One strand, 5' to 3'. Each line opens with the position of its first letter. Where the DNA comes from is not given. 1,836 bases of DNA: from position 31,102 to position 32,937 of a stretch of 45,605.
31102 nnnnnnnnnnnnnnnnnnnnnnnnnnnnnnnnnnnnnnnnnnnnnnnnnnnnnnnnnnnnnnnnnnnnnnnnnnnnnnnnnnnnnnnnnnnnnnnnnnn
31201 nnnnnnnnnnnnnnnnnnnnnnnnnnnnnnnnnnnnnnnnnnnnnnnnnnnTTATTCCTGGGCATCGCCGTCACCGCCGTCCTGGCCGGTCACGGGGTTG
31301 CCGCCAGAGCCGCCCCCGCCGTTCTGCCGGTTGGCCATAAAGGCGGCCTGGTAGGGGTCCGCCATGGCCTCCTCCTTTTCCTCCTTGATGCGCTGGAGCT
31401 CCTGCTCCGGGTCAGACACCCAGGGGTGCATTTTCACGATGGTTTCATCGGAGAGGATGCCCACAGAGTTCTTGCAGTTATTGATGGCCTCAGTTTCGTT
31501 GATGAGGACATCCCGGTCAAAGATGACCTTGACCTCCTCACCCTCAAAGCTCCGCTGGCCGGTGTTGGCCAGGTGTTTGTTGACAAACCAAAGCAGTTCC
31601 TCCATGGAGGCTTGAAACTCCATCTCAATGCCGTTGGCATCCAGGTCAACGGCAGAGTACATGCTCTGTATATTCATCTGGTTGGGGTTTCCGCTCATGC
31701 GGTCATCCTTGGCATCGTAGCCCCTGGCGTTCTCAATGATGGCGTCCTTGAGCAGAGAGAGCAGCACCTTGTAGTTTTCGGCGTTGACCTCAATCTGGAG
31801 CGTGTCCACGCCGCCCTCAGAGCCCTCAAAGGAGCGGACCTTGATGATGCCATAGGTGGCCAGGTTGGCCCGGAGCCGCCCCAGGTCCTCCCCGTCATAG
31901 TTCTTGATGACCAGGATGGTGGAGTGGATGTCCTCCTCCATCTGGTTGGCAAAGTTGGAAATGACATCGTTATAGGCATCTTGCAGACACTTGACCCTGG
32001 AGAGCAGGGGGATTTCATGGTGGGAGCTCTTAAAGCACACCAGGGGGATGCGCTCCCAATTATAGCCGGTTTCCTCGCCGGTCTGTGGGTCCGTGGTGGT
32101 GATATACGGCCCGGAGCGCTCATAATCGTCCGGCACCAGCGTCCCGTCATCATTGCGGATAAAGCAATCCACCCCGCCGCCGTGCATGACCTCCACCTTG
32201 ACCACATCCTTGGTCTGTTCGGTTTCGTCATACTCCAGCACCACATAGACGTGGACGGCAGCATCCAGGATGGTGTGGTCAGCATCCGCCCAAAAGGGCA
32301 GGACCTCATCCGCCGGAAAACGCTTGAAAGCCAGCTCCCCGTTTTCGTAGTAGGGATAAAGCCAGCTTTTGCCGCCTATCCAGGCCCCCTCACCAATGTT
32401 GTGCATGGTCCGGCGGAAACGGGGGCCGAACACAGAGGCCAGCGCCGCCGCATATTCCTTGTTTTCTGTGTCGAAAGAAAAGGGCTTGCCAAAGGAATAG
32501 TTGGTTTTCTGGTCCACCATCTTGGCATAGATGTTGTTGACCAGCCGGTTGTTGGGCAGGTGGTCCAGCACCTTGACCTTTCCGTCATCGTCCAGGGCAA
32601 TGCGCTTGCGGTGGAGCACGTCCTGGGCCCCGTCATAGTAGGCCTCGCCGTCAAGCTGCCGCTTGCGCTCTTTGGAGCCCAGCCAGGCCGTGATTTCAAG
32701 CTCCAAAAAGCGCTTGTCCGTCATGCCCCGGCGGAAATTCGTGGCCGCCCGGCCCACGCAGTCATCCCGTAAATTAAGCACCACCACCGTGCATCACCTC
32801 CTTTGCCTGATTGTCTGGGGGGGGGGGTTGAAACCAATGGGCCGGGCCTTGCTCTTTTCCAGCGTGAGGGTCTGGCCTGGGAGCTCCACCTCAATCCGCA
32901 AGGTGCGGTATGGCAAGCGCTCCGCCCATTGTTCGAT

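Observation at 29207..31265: MuF head protein fused to an HExxH zincin-like domain, with a coupled acidic ORF and a private terminator (polymorphic-toxin/immunity architecture)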

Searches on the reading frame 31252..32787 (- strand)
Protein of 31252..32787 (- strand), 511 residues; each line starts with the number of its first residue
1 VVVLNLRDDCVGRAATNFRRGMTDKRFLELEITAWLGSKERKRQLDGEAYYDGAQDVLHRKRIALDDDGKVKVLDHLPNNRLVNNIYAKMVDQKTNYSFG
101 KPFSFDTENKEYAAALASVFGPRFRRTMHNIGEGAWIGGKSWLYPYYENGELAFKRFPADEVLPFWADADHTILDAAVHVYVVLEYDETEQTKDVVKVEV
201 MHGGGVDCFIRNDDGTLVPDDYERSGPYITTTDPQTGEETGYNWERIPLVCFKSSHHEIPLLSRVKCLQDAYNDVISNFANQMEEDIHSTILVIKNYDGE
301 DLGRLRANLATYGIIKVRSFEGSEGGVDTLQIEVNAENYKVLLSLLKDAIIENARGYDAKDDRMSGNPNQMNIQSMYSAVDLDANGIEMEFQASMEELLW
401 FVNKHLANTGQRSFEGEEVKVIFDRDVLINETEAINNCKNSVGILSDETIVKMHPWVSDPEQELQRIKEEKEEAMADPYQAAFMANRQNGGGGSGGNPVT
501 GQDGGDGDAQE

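Call 3: search_protein_families(library=pfam, proteins=[window:31252-32787:-], max_evalue=0.1)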
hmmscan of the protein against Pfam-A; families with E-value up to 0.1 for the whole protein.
window:31252-32787:- (511 aa): 1 family
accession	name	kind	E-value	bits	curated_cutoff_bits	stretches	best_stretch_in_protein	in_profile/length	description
PF05133.19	SPP1_portal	-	1.3e-83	281.7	25.5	1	39-474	10-413/416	Phage portal protein, SPP1 Gp6-like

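Call 4: search_protein_families(library=phrogs, proteins=[window:31252-32787:-], max_evalue=0.01)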
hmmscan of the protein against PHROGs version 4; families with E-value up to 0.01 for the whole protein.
window:31252-32787:- (511 aa): 4 families
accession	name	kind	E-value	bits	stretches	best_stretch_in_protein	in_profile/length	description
phrog_64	-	head and packaging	3.9e-106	356.7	1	17-488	68-512/547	portal protein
phrog_9064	-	head and packaging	9.5e-56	189.9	1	262-477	4-212/228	portal protein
phrog_8418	-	head and packaging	6.3e-09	37.1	1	409-478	39-108/136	portal protein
phrog_533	-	head and packaging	1.2e-06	28.4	1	48-191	39-187/495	portal protein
